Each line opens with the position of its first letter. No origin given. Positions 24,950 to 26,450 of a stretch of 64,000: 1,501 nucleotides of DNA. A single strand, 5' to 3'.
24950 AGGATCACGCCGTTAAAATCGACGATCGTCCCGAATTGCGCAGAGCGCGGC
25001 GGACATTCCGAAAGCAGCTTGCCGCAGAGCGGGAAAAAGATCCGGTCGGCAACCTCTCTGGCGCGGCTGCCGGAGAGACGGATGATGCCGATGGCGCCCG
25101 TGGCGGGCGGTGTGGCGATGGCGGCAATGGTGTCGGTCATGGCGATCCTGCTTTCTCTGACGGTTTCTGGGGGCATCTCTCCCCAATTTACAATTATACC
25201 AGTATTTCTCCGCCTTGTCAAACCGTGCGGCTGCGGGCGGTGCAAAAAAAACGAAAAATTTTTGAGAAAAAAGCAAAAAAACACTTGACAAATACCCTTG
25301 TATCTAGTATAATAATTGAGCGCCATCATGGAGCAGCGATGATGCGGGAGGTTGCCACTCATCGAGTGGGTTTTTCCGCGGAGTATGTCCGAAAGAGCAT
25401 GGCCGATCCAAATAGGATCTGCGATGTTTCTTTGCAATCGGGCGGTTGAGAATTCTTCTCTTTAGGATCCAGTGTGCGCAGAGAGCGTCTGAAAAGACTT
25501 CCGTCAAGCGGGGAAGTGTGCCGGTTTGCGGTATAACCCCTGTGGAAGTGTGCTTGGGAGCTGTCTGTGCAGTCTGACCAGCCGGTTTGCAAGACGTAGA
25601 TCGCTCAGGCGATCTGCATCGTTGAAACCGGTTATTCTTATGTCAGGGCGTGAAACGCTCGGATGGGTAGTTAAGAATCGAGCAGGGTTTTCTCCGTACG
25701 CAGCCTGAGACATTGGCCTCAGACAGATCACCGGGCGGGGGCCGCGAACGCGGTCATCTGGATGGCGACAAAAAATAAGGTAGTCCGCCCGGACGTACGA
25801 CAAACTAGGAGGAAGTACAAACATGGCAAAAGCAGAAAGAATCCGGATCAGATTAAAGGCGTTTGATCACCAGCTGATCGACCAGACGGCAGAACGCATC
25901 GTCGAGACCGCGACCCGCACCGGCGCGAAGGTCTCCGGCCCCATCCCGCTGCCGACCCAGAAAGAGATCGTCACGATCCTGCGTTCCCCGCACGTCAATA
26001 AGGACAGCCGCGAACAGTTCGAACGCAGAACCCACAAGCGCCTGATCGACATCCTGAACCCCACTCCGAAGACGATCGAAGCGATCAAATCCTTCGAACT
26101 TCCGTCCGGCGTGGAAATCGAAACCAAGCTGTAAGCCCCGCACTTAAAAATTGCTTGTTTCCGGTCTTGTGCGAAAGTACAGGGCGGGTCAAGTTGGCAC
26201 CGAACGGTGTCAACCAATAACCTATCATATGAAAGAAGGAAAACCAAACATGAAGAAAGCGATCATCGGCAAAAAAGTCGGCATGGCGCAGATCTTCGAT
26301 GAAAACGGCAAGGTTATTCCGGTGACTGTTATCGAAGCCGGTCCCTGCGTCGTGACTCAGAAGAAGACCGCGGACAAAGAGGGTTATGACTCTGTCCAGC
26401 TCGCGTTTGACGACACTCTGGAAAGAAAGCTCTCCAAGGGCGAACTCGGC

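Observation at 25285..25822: About 500-nt structured leader (or unannotated ncRNA) behind a perfect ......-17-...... promoter upstream of rpsJ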

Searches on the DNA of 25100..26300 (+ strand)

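Call 4: search_rna_families(source=window, start=25100, end=26300, threshold=evalue, max_evalue=10, show_alignments=3)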
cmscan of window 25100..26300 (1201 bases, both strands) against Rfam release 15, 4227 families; matches with E-value up to 10: 3.
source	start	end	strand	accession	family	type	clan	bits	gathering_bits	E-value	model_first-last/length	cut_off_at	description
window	25331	25406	+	RF03136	S10-Clostridia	Cis-reg; leader;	-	45.1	35.1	1.1e-07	1-81/81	no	S10-Clostridia ribosomal protein leader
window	25791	25825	+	RF02934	caiA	Gene; sRNA;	-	16.8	55.5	9.5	1-78/78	no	caiA RNA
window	25519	25627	+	RF00223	IRES_Bip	Cis-reg; IRES;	-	12.1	40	0.4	1-263/263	no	bip internal ribosome entry site (IRES)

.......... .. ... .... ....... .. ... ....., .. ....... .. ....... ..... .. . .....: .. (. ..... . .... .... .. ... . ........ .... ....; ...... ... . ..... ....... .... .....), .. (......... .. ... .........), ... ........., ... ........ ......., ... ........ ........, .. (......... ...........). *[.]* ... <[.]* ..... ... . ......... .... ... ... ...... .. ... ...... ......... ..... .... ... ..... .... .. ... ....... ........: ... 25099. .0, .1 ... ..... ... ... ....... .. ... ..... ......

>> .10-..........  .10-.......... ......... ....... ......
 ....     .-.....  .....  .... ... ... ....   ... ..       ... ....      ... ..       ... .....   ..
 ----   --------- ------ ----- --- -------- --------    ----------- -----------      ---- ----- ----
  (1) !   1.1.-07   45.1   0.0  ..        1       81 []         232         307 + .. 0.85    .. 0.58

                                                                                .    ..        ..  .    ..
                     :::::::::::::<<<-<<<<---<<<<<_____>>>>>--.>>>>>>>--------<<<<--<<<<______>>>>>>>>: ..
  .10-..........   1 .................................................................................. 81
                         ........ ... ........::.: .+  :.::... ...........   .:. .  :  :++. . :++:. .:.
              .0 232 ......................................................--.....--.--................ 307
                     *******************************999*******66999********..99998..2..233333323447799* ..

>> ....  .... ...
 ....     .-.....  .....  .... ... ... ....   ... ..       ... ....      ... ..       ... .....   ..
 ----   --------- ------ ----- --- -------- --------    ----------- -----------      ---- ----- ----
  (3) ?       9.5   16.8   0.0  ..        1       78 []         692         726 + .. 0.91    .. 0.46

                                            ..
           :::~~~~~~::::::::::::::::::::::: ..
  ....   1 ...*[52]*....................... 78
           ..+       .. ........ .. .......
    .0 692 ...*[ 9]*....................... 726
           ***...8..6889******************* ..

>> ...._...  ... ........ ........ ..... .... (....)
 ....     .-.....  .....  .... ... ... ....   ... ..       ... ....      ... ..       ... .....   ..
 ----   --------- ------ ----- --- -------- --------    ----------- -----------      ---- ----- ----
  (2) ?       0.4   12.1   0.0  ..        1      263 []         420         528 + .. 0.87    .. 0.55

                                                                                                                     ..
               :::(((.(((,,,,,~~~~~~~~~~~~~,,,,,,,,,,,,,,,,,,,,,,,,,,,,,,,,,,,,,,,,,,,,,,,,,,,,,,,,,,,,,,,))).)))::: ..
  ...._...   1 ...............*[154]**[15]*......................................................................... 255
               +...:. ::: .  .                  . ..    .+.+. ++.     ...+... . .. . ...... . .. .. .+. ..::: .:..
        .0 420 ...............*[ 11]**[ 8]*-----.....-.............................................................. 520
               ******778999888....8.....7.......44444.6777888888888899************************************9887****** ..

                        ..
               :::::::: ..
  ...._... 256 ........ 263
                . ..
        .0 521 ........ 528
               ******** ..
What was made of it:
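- On RF03136 S10-Clostridia r-leader: P2 is poorly aligned by the model (call 4).
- On Riboswitches, T-box, and known large ncRNAs (OLE, GOLLD, HEARO, ROOL, raiA, RNase P, tmRNA, SRP, 6S): The two other matches, caiA and IRES_Bip, are far below their thresholds (call 4).
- Checked: It is the apical part of helix P1 of Rfam RF03136 (call 4).
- No Rfam riboswitch or other family matches, even at E<=10 (call 4). The U-run is the 3' strand of the lower P1 helix (call 4).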

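Call 12: search_rna_families(sources=[L001, L002, L003, L004, L005, L006, L007, L016, L042, L058, L060, L061, L065, L067, L080, L053, L068, L073, L008, L022], threshold=gathering)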
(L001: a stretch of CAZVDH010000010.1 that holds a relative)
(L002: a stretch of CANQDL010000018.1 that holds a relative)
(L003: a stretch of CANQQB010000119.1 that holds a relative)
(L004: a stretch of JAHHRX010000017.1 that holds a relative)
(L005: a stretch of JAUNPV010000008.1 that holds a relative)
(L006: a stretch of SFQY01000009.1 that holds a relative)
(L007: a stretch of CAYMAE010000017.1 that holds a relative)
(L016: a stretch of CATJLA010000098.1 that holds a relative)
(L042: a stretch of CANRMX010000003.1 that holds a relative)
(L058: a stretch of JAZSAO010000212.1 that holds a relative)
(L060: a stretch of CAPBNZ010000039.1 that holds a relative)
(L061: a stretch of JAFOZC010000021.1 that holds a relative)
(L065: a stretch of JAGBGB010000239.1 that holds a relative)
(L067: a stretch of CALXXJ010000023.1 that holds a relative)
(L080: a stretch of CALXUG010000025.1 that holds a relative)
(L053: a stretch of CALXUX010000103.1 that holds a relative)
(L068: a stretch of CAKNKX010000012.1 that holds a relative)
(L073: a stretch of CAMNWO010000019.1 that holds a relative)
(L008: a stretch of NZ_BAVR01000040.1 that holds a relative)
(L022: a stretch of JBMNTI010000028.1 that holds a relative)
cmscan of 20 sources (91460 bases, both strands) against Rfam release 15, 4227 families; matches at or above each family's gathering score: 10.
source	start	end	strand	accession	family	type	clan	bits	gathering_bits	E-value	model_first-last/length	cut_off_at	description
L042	2229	2304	+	RF03136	S10-Clostridia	Cis-reg; leader;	-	51.4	35.1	2.4e-07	1-81/81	no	S10-Clostridia ribosomal protein leader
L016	2148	2230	+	RF03136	S10-Clostridia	Cis-reg; leader;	-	44.1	35.1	1.6e-05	1-81/81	no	S10-Clostridia ribosomal protein leader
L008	67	152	+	RF03136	S10-Clostridia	Cis-reg; leader;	-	43.1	35.1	2.8e-05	1-81/81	no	S10-Clostridia ribosomal protein leader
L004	2257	2330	+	RF03136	S10-Clostridia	Cis-reg; leader;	-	39.9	35.1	0.00018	1-81/81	no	S10-Clostridia ribosomal protein leader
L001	2257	2330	+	RF03136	S10-Clostridia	Cis-reg; leader;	-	39.5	35.1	0.00022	1-81/81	no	S10-Clostridia ribosomal protein leader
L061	1323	1398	+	RF03136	S10-Clostridia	Cis-reg; leader;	-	38.8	35.1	0.00034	1-81/81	no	S10-Clostridia ribosomal protein leader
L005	2246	2319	+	RF03136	S10-Clostridia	Cis-reg; leader;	-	38.6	35.1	0.00037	1-81/81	no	S10-Clostridia ribosomal protein leader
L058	2238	2313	+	RF03136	S10-Clostridia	Cis-reg; leader;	-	37.7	35.1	0.00061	1-81/81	no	S10-Clostridia ribosomal protein leader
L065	2239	2312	+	RF03136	S10-Clostridia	Cis-reg; leader;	-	37.1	35.1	0.00088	1-81/81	no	S10-Clostridia ribosomal protein leader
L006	2248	2320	+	RF03136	S10-Clostridia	Cis-reg; leader;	-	36.9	35.1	0.001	1-81/81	no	S10-Clostridia ribosomal protein leader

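Call 76: search_rna_families(sources=[L091, L097, L105, L111, L112, L117, L122, L123, L125, L133, L128, L131, L199, L025, L047], threshold=gathering)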
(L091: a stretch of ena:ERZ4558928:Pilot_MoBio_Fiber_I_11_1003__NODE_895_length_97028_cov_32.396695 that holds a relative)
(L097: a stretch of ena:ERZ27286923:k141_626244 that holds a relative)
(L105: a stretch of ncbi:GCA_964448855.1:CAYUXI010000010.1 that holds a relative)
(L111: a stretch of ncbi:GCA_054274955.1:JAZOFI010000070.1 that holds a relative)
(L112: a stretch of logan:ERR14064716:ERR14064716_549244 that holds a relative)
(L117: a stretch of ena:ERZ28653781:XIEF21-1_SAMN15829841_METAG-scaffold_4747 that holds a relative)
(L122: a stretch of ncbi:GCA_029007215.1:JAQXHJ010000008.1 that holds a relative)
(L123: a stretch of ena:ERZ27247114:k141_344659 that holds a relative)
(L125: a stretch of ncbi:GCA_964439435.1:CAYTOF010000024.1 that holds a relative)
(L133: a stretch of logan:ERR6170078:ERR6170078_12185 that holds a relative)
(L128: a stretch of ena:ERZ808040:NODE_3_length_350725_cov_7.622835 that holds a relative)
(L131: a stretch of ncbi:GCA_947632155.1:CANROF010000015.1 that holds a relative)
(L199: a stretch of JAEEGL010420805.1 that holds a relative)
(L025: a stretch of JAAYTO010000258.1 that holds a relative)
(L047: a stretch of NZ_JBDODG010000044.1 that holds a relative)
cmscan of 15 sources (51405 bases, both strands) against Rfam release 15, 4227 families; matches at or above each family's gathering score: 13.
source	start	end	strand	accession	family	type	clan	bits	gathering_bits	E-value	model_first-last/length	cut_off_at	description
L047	1305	1388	+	RF03136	S10-Clostridia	Cis-reg; leader;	-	53.1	35.1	5e-08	1-81/81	no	S10-Clostridia ribosomal protein leader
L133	690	766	+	RF03136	S10-Clostridia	Cis-reg; leader;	-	47.5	35.1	1.3e-06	1-81/81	no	S10-Clostridia ribosomal protein leader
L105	1041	1128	+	RF03136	S10-Clostridia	Cis-reg; leader;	-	46.5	35.1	2.3e-06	1-81/81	no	S10-Clostridia ribosomal protein leader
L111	1038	1116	+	RF03136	S10-Clostridia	Cis-reg; leader;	-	46.2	35.1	2.7e-06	1-81/81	no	S10-Clostridia ribosomal protein leader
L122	1062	1145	+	RF03136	S10-Clostridia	Cis-reg; leader;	-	45.9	35.1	3.2e-06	1-81/81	no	S10-Clostridia ribosomal protein leader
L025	886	967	+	RF03136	S10-Clostridia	Cis-reg; leader;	-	45.9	35.1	3.2e-06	1-81/81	no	S10-Clostridia ribosomal protein leader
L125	1085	1178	+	RF03136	S10-Clostridia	Cis-reg; leader;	-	44.5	35.1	6.9e-06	1-81/81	no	S10-Clostridia ribosomal protein leader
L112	999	1082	+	RF03136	S10-Clostridia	Cis-reg; leader;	-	43.6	35.1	1.2e-05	1-81/81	no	S10-Clostridia ribosomal protein leader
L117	1024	1107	+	RF03136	S10-Clostridia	Cis-reg; leader;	-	43.6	35.1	1.2e-05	1-81/81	no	S10-Clostridia ribosomal protein leader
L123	1011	1089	+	RF03136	S10-Clostridia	Cis-reg; leader;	-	41.6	35.1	3.7e-05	1-81/81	no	S10-Clostridia ribosomal protein leader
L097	1020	1106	+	RF03136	S10-Clostridia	Cis-reg; leader;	-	40.3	35.1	7.7e-05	1-81/81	no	S10-Clostridia ribosomal protein leader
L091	1019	1097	+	RF03136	S10-Clostridia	Cis-reg; leader;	-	39.9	35.1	9.9e-05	1-81/81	no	S10-Clostridia ribosomal protein leader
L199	3065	3146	-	RF03136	S10-Clostridia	Cis-reg; leader;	-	35.8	35.1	0.001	1-81/81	no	S10-Clostridia ribosomal protein leader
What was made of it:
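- On RF03136 S10-Clostridia r-leader: Long-form relatives score 39.9-47.5 bits (call 76).
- The same hit is found at the 5' end of the leader in 13 relatives, and nothing else in Rfam matches (call 76).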

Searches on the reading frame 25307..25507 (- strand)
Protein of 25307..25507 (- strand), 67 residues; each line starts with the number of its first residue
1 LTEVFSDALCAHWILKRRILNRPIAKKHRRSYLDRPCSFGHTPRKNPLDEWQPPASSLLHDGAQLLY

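Call 59: search_protein_families(library=pfam, proteins=[window:25307-25507:-], max_evalue=1)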
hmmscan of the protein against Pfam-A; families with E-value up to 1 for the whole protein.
window:25307-25507:- (67 aa): 0 families
